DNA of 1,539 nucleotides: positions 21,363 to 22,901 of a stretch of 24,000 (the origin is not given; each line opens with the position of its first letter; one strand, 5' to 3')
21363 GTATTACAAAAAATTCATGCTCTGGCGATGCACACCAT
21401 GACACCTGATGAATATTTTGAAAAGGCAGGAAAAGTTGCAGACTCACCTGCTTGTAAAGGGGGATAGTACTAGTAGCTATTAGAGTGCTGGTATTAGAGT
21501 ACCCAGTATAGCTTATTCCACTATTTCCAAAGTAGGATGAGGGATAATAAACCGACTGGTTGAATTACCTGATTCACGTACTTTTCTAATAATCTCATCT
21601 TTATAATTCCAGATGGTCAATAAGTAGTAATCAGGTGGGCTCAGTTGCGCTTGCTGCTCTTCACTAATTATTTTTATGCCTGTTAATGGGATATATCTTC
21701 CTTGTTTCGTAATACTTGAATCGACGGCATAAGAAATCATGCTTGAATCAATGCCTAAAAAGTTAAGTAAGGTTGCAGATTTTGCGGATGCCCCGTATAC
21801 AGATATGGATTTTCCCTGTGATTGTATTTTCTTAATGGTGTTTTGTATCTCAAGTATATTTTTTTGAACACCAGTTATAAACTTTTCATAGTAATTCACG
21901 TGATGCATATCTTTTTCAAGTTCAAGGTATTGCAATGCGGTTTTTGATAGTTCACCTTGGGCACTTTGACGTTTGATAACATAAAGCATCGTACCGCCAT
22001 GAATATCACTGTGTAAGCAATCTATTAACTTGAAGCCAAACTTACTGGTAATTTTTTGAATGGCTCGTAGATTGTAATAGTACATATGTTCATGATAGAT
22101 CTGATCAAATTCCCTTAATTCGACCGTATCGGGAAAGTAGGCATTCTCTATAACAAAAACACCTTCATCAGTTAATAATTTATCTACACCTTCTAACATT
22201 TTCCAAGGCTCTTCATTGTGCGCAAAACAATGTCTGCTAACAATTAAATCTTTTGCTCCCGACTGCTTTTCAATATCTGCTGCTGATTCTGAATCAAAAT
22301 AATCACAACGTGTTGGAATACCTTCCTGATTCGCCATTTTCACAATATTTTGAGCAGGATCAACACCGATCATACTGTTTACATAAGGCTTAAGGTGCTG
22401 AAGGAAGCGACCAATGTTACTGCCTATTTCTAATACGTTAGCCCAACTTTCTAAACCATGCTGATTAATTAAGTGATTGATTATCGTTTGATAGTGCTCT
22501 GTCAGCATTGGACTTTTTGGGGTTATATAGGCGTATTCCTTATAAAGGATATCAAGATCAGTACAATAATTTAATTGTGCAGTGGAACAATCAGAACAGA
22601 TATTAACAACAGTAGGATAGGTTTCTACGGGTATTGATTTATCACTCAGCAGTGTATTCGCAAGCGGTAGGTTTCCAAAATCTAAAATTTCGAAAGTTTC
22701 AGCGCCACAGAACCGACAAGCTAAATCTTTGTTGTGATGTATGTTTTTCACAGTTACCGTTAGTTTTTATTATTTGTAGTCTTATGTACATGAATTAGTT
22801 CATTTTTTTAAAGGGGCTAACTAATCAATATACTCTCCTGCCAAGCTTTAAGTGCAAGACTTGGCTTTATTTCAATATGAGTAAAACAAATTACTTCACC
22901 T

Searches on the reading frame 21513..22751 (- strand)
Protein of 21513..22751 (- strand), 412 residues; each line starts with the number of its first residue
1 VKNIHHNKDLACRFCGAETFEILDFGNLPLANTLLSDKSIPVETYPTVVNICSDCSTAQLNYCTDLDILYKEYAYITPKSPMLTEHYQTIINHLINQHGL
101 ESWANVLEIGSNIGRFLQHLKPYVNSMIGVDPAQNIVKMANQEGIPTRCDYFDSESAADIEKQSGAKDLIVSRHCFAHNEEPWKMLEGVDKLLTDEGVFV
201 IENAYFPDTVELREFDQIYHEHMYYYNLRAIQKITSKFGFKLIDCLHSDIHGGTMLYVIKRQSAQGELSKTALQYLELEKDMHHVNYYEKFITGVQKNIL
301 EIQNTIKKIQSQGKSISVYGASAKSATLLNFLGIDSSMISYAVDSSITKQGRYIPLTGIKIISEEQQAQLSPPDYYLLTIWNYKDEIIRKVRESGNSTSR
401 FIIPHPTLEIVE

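Call 57: search_protein_families(library=pfam, proteins=[window:21513-22751:-], max_evalue=0.001)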
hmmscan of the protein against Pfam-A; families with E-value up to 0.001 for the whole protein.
window:21513-22751:- (412 aa): 7 families
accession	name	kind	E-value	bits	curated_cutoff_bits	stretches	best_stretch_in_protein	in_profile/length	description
PF08484.17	Methyltransf_14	-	1.3e-35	123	23.5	1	250-406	2-160/160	C-methyltransferase C-terminal domain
PF13489.12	Methyltransf_23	-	1.6e-15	57.7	27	1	86-243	4-162/164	Methyltransferase domain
PF08421.16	Methyltransf_13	-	2.6e-11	44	31.3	1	12-70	1-62/62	Putative zinc binding domain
PF08241.18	Methyltransf_11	-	5.8e-09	36.9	21.2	1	107-201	1-95/95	Methyltransferase domain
PF08242.18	Methyltransf_12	-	3.3e-08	34.6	30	1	107-199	1-98/98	Methyltransferase domain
PF13847.12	Methyltransf_31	-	1.3e-06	28.6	27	1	104-226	5-129/145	Methyltransferase domain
PF13649.12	Methyltransf_25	-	1.5e-06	29.2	27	1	106-197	1-97/97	Methyltransferase domain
